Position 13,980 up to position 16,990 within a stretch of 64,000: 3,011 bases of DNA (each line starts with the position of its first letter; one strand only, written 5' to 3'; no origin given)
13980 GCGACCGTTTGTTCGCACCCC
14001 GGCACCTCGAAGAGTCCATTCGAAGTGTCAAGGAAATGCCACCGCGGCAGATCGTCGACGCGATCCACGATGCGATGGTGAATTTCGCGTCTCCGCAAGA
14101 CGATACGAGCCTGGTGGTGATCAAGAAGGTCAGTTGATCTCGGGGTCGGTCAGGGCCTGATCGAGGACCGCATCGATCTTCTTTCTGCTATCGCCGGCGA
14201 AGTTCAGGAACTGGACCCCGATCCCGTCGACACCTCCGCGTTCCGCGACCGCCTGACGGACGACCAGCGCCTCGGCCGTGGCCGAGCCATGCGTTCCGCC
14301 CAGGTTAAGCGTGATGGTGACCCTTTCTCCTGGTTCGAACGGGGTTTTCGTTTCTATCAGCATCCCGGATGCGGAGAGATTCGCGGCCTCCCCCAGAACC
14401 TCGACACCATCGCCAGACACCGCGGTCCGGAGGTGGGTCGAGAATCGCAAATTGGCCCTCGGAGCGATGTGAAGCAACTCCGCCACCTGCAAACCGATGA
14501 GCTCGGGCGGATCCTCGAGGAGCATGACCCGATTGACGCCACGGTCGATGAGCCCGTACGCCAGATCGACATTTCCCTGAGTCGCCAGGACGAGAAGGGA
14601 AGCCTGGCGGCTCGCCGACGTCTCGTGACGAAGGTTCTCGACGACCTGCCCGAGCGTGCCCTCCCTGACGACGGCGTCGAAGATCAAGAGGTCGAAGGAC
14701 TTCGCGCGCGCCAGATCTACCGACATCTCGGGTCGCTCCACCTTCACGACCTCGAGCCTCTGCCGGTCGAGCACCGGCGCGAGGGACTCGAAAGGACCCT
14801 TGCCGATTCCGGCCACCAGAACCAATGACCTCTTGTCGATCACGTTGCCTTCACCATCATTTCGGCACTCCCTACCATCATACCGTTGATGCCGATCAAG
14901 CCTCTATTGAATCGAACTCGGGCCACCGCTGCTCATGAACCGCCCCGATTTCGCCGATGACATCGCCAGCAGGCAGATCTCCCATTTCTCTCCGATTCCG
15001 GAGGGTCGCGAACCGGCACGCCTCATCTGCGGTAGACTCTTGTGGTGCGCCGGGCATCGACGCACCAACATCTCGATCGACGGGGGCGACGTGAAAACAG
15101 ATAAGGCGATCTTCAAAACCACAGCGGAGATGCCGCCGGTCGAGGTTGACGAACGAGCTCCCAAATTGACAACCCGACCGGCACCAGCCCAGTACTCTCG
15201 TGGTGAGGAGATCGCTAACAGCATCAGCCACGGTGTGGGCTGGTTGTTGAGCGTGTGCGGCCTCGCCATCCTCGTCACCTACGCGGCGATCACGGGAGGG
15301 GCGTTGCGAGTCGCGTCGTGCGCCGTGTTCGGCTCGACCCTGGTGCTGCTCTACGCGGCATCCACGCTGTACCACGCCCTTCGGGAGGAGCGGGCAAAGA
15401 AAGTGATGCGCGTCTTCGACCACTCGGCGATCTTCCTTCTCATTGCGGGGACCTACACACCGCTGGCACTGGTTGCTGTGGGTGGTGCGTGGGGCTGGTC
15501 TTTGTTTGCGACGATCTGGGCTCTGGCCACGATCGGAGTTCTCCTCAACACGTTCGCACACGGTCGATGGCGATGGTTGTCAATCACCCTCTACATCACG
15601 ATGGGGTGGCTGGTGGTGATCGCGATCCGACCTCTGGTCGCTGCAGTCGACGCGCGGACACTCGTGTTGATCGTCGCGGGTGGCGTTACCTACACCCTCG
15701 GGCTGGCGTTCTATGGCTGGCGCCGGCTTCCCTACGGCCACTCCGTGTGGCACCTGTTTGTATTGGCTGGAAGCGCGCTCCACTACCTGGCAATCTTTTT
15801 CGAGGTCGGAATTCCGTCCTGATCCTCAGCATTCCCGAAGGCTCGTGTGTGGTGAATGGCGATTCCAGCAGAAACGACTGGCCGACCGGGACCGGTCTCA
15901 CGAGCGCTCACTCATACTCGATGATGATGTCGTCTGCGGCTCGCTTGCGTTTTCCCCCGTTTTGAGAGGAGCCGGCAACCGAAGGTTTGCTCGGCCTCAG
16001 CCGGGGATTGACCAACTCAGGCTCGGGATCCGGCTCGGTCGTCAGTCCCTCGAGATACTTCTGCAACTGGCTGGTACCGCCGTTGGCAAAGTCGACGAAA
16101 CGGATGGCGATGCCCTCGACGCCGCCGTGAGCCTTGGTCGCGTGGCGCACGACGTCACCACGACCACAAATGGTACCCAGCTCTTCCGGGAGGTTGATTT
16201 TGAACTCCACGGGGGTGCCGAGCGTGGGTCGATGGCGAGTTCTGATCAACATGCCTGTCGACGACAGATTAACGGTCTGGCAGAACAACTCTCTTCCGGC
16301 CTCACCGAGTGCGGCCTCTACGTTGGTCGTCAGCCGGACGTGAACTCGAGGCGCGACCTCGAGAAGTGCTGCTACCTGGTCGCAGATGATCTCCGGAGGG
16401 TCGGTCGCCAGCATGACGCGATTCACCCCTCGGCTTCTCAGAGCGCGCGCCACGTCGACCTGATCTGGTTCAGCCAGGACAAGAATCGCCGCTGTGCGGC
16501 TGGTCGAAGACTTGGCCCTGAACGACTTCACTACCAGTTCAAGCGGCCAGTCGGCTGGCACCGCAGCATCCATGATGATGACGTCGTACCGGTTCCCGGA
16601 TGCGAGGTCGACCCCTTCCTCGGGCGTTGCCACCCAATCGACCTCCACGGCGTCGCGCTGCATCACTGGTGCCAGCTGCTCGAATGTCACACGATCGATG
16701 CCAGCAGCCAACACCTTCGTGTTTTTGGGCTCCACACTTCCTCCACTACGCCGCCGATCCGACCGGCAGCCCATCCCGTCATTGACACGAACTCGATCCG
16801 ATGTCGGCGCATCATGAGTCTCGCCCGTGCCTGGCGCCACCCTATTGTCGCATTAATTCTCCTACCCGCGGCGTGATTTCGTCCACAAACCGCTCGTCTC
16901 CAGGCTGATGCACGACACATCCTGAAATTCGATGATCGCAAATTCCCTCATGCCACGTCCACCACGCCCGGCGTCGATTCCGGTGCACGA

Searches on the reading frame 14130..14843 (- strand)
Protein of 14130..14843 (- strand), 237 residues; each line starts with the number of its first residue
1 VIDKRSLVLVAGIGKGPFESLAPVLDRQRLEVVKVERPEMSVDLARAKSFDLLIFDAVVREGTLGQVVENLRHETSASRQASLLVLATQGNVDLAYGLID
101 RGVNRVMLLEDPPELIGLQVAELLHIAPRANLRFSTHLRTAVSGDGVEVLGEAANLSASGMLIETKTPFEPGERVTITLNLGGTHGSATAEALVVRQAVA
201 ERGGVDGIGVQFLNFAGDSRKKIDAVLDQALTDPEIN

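Call 8: search_protein_families(library=pfam, proteins=[window:14130-14843:-], max_evalue=0.01)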
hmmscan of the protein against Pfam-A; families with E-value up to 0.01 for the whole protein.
window:14130-14843:- (237 aa): 1 family
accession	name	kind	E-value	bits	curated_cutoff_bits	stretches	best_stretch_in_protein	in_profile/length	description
PF07238.19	PilZ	-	1.5e-13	51.4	22.5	1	129-227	3-100/102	PilZ domain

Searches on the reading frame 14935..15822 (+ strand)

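Call 8: search_protein_families(library=pfam, proteins=[window:14935-15822:+], max_evalue=0.01)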
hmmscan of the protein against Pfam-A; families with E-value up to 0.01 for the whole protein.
window:14935-15822:+ (295 aa): 1 family
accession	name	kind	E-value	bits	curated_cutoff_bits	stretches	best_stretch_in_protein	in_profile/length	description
PF03006.26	HlyIII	-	8.7e-42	143.7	26.2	1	90-284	4-224/224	Haemolysin-III related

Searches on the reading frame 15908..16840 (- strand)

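Call 8: search_protein_families(library=pfam, proteins=[window:15908-16840:-], max_evalue=0.01)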
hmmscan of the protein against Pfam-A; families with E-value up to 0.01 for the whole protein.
window:15908-16840:- (310 aa): 3 families
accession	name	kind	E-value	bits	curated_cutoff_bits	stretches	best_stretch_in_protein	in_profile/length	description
PF07238.19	PilZ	-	7.3e-12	46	22.5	1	165-264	3-101/102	PilZ domain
PF00072.30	Response_reg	-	0.00032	21.3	30.2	1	52-140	10-94/111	Response regulator receiver domain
PF23198.2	PDE8A_N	-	0.00065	20.1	29.6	1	58-149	28-121/147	PDE8A-like, N-terminal domain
